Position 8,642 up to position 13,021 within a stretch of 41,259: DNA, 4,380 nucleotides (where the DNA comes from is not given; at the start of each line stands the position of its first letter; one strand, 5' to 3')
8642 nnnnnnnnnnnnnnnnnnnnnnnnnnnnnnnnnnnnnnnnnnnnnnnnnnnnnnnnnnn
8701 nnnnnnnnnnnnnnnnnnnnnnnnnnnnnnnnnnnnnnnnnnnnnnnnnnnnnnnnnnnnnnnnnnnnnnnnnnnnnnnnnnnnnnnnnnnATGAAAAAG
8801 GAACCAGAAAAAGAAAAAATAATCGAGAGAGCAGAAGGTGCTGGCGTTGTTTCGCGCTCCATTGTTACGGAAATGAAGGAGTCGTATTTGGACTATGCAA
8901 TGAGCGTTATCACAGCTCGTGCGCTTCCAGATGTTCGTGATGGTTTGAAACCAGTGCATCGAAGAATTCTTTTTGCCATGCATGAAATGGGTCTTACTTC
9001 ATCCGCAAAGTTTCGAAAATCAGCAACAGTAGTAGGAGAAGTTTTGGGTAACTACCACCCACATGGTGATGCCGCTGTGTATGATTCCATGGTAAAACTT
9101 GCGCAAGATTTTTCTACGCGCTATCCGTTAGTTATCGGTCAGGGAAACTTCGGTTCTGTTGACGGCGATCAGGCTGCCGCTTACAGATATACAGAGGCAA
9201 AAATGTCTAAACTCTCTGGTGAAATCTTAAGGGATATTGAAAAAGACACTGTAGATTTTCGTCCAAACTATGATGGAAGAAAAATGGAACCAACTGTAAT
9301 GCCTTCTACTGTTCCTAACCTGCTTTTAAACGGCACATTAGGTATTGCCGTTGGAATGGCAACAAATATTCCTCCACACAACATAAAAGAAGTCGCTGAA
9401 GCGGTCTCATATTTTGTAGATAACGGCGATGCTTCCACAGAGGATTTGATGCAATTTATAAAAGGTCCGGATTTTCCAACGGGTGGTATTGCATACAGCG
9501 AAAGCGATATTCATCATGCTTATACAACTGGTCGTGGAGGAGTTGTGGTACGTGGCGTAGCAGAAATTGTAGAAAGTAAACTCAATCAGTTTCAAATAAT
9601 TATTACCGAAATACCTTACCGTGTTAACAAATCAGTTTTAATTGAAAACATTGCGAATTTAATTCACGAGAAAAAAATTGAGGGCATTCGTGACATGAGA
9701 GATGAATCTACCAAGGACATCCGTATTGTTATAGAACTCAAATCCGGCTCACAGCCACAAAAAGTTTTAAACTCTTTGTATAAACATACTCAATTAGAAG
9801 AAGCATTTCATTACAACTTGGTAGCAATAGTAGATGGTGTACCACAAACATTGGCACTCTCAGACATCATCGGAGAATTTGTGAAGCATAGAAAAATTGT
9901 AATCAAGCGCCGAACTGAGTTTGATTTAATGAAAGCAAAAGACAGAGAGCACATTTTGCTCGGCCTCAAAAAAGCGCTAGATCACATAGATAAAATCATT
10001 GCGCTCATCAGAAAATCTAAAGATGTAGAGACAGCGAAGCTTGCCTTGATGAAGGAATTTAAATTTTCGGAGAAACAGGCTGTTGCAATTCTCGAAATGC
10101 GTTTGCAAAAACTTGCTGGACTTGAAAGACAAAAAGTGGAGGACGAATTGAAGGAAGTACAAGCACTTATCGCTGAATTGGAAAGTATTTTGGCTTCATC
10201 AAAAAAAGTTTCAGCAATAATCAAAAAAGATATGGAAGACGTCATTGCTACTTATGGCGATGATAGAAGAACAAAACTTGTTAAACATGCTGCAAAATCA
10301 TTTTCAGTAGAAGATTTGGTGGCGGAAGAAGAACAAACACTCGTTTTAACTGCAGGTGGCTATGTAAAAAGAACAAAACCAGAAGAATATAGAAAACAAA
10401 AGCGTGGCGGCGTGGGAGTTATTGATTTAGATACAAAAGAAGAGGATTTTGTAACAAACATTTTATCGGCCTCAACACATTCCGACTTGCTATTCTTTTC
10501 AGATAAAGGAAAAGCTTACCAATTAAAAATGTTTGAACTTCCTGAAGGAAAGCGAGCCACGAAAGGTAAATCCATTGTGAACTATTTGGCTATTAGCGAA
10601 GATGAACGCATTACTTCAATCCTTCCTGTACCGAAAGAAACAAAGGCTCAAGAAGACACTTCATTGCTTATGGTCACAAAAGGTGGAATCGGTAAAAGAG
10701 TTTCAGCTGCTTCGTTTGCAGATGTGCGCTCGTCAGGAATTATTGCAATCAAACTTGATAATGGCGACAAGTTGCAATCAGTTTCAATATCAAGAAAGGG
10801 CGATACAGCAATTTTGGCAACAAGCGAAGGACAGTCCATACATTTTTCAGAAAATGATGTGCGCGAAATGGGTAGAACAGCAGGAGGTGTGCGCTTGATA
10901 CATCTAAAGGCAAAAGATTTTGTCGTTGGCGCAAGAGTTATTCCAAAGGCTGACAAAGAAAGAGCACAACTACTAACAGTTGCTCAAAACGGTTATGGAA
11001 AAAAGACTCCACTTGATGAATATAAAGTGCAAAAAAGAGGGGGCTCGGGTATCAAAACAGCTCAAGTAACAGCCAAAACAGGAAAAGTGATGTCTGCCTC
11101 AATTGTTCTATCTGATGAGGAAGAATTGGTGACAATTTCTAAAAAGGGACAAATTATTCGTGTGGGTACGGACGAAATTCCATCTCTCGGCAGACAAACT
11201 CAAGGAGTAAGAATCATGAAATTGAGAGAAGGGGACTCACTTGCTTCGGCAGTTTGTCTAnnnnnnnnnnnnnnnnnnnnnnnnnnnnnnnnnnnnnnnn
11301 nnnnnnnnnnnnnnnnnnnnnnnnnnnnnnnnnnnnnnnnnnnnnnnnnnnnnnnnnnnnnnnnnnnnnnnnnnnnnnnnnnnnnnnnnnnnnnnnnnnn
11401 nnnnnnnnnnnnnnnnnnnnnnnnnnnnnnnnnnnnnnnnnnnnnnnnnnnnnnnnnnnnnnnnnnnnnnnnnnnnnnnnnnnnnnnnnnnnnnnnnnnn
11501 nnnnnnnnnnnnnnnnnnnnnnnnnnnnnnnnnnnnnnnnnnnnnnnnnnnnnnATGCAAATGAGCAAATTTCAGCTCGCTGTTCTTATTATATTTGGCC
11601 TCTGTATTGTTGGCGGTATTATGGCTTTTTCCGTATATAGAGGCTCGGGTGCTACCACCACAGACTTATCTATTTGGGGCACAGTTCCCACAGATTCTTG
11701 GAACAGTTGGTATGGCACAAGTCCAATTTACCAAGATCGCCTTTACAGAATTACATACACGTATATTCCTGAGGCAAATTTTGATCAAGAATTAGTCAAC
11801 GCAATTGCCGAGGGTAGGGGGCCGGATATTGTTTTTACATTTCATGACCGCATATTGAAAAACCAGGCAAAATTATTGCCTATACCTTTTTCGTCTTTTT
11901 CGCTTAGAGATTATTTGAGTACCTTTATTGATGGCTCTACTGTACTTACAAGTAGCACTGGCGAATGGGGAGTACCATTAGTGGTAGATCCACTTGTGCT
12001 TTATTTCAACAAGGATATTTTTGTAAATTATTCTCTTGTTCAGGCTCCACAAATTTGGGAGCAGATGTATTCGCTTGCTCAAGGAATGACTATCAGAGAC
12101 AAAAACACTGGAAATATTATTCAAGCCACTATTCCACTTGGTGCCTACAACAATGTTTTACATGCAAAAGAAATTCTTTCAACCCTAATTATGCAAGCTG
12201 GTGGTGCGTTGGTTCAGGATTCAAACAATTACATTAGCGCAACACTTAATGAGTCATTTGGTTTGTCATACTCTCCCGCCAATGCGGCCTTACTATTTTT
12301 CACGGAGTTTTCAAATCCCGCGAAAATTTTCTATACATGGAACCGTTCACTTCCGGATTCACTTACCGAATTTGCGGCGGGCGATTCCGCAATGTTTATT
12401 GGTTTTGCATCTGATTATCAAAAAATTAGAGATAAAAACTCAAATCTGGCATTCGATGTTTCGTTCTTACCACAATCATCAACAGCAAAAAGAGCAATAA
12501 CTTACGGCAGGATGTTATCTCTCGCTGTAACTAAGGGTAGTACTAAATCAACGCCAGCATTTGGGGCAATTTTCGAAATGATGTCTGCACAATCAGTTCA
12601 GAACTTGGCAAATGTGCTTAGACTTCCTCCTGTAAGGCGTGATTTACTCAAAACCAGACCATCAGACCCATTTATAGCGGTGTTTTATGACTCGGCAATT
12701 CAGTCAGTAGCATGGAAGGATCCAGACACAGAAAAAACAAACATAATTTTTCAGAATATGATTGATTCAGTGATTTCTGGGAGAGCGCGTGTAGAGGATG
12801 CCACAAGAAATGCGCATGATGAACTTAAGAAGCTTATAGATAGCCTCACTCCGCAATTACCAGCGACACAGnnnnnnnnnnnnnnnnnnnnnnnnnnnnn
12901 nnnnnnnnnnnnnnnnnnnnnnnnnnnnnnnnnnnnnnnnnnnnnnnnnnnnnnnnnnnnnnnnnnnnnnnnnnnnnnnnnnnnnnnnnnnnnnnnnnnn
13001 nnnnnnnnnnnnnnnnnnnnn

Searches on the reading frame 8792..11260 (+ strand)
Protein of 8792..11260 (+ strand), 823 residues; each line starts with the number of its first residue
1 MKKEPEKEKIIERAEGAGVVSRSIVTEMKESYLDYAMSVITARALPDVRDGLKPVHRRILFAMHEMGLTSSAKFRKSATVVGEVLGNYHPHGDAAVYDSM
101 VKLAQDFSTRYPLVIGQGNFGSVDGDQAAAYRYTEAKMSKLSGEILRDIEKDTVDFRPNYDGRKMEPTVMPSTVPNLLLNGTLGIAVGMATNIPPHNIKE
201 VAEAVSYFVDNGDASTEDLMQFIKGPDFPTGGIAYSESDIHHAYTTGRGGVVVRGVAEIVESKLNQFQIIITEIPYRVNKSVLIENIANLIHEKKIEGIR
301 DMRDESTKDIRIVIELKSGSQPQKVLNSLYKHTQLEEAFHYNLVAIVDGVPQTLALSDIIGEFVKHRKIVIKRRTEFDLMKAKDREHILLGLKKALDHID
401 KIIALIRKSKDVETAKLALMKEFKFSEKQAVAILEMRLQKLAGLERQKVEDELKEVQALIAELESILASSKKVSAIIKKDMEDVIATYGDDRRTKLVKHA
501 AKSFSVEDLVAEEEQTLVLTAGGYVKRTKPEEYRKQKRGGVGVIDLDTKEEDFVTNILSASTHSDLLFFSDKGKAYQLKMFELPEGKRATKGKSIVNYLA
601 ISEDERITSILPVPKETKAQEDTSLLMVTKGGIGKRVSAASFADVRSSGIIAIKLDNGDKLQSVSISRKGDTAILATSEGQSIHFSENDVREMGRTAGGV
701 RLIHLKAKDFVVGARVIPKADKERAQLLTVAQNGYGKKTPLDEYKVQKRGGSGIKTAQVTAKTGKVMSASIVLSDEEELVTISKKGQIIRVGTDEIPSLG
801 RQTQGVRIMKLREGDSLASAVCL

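Call 90: search_protein_families(library=pfam, proteins=[window:8792-11260:+], max_evalue=0.0001)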
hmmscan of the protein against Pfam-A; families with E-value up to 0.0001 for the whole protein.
window:8792-11260:+ (823 aa): 2 families
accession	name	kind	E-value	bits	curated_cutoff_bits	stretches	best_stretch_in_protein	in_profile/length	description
PF00521.26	DNA_topoisoIV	-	5.2e-160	533.5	31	1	43-481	1-431/432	DNA gyrase/topoisomerase IV, subunit A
PF03989.18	DNA_gyraseA_C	-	7.4e-71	233.8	27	6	777-821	1-45/48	DNA gyrase C-terminal domain, beta-propeller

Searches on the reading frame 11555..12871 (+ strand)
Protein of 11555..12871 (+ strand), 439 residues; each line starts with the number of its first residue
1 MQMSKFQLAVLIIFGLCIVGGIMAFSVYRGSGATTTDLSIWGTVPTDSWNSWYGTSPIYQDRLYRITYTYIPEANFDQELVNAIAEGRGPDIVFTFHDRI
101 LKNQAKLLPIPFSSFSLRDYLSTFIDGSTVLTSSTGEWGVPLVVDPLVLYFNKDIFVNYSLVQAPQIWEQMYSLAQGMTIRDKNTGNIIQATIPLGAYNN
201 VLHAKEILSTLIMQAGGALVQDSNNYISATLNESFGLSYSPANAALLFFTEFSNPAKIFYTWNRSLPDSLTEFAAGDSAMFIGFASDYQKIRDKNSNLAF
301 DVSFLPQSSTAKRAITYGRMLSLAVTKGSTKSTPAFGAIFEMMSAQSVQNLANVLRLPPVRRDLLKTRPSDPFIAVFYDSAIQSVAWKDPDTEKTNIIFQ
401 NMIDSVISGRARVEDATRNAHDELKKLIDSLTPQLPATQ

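Call 90: search_protein_families(library=pfam, proteins=[window:11555-12871:+], max_evalue=0.0001)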
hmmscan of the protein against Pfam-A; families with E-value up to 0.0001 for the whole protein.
window:11555-12871:+ (439 aa): 2 families
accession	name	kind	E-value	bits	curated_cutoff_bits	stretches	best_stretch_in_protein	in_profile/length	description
PF01547.30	SBP_bac_1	-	5.2e-13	50.1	26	1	66-317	26-279/307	Bacterial extracellular solute-binding protein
PF13416.11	SBP_bac_8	-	6.2e-12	46.3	27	1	65-365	13-266/279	Bacterial extracellular solute-binding protein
